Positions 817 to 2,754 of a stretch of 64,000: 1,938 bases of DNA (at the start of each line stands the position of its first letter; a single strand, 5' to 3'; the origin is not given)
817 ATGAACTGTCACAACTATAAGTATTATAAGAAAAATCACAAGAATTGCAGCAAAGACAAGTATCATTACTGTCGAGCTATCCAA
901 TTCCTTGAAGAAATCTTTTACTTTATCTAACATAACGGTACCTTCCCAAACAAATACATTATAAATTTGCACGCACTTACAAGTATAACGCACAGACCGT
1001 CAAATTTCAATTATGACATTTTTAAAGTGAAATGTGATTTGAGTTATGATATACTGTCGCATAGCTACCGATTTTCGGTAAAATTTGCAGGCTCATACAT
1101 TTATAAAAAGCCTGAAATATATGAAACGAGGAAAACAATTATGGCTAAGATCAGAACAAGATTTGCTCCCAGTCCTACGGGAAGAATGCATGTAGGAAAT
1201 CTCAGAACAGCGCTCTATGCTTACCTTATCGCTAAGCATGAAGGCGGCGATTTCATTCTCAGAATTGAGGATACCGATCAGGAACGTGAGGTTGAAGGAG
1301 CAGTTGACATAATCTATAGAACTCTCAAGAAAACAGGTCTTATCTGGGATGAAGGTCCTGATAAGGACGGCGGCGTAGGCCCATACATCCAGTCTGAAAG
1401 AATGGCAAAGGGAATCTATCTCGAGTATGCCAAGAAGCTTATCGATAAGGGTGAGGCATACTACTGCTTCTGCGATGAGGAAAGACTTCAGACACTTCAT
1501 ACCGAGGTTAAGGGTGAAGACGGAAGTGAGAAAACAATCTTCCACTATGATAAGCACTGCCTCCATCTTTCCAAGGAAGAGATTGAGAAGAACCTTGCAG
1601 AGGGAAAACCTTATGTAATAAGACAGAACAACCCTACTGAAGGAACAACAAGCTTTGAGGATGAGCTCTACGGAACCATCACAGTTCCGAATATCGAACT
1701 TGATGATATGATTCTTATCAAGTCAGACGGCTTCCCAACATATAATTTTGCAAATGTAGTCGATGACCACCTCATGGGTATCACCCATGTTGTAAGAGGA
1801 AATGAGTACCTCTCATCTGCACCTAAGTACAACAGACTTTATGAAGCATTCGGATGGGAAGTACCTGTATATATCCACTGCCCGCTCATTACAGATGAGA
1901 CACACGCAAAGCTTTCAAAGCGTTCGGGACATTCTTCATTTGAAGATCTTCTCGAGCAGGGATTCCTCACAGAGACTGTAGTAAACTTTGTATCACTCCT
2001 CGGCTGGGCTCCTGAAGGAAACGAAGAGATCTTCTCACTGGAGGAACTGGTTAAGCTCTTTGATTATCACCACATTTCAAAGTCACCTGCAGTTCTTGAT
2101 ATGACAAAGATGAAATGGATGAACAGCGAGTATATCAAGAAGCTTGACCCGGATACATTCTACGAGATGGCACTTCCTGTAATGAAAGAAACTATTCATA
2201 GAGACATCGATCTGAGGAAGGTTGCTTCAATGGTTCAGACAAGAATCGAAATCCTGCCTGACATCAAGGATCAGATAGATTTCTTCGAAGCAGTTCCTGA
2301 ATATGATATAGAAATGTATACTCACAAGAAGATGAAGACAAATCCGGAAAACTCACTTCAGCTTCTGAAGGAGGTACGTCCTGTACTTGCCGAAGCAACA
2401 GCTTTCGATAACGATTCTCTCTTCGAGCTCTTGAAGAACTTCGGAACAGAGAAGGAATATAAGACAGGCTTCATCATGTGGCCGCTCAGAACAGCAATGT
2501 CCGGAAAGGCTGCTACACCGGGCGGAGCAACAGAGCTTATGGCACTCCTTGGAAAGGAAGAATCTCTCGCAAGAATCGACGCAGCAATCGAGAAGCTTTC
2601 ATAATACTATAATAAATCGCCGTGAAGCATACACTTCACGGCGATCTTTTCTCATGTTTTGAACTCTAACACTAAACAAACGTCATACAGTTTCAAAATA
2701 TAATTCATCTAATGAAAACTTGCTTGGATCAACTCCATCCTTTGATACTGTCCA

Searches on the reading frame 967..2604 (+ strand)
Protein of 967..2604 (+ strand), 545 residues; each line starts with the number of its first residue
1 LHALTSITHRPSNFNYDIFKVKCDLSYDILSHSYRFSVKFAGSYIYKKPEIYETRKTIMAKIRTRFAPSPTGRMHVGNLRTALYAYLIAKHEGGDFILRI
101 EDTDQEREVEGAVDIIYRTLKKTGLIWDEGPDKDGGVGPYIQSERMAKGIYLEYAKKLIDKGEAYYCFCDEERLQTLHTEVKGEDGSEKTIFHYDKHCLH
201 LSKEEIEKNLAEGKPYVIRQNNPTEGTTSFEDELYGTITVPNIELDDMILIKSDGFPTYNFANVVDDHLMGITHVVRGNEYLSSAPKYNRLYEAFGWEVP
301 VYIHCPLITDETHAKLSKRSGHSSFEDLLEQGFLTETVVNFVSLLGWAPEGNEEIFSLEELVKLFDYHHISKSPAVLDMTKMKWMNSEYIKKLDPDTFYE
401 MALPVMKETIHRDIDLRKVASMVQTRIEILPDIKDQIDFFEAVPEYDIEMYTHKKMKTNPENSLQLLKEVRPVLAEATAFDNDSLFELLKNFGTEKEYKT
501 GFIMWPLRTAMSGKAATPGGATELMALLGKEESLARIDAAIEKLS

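Call 21: search_protein_families(library=pfam, proteins=[window:967-2604:+], max_evalue=0.001)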
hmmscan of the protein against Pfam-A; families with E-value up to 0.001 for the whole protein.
window:967-2604:+ (545 aa): 2 families
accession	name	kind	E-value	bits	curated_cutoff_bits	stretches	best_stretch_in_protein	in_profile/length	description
PF00749.27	tRNA-synt_1c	-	1.2e-97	327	23.4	1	61-384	1-314/314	tRNA synthetases class I (E and Q), catalytic domain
PF19269.4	Anticodon_2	-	9.3e-46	156.2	23.6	1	398-541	2-141/141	Anticodon binding domain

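Call 24: find_related_loci(query=window:967-2604:+, collection=genome_contigs, flank=2000)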
Query window:967-2604:+ (545 aa) in genome_contigs; peptide patterns used: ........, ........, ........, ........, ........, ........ (x = any residue, [..] = any of these).
600 stretches matched a pattern (row limit reached: there are more); 531 encode a relative of the query (tblastn E <= 1e-3); the best 80 are kept; 80 distinct loci.
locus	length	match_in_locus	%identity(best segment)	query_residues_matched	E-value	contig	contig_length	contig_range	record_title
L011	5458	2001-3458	86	59-545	0e+0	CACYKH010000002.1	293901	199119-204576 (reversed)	MAG: uncultured Lachnospiraceae bacterium isolate RUG12023 genome assembly, contig: RUG12023_asm_2, whole genome shotgun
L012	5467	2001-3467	85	55-544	0e+0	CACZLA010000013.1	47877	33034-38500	MAG: uncultured Lachnospiraceae bacterium isolate RUG12719 genome assembly, contig: RUG12719_asm_13, whole genome shotgu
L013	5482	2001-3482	84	51-545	0e+0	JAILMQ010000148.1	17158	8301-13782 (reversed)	MAG: Eubacterium sp. isolate RUI258 k141_895403_flag=0_multi=11.0000_len=17158, whole genome shotgun sequence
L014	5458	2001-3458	86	58-544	0e+0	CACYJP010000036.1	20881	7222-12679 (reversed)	MAG: uncultured Lachnospiraceae bacterium isolate RUG11997 genome assembly, contig: RUG11997_asm_36, whole genome shotgu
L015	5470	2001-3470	84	55-545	0e+0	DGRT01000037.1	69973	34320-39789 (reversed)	MAG TPA_asm: Lachnospiraceae bacterium UBA4381 UBA4381_contig_27281, whole genome shotgun sequence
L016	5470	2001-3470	84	55-545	0e+0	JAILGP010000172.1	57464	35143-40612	MAG: Eubacterium sp. isolate RUI101 k141_12458789_flag=0_multi=20.0000_len=57464, whole genome shotgun sequence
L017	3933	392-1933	79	27-545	0e+0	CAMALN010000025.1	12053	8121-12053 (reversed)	MAG: uncultured Lachnospiraceae bacterium isolate SRR5665903_bin.31_metaWRAP_v1.3_MAG genome assembly, contig: ERZ114488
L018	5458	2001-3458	83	59-545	0e+0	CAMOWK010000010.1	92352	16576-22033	MAG: uncultured Lachnospiraceae bacterium isolate SRR873604_bin.24_metaWRAP_v1.3_MAG genome assembly, contig: NODE_185_l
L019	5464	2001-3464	80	51-545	0e+0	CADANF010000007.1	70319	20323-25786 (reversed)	MAG: uncultured Lachnospiraceae bacterium isolate RUG13451 genome assembly, contig: RUG13451_asm_7, whole genome shotgun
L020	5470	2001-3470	80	51-545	0e+0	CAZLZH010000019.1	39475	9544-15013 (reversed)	MAG TPA_asm: uncultured Bacteroides sp. isolate SRP287540_co2_200 genome assembly, contig: NODE_922_length_39475_cov_8.5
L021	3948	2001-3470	79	53-545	0e+0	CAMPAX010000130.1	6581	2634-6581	MAG: uncultured Lachnospiraceae bacterium isolate SRR873610_bin.71_metaWRAP_v1.3_MAG genome assembly, contig: NODE_31180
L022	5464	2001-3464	79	51-545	0e+0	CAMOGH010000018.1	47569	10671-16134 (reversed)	MAG: uncultured Lachnospiraceae bacterium isolate SRR873606_bin.105_metaWRAP_v1.3_MAG genome assembly, contig: NODE_861_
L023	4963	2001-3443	81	59-544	0e+0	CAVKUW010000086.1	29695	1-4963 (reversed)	Butyricicoccaceae bacterium isolate G02637-L1_cleanbin_000017 genome assembly, contig: Spades_G02637-L1_contig_561, whol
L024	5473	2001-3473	80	50-545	0e+0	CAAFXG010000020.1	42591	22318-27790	MAG TPA_asm: Lachnospiraceae bacterium, isolate HGM12091, WGS project CAAFXG010000000 data, contig: SRS475647_33_k119_10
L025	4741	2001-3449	81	58-545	0e+0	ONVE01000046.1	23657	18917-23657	uncultured Eubacterium sp. isolate RUG671 genome assembly, contig: k87_5076738, whole genome shotgun sequence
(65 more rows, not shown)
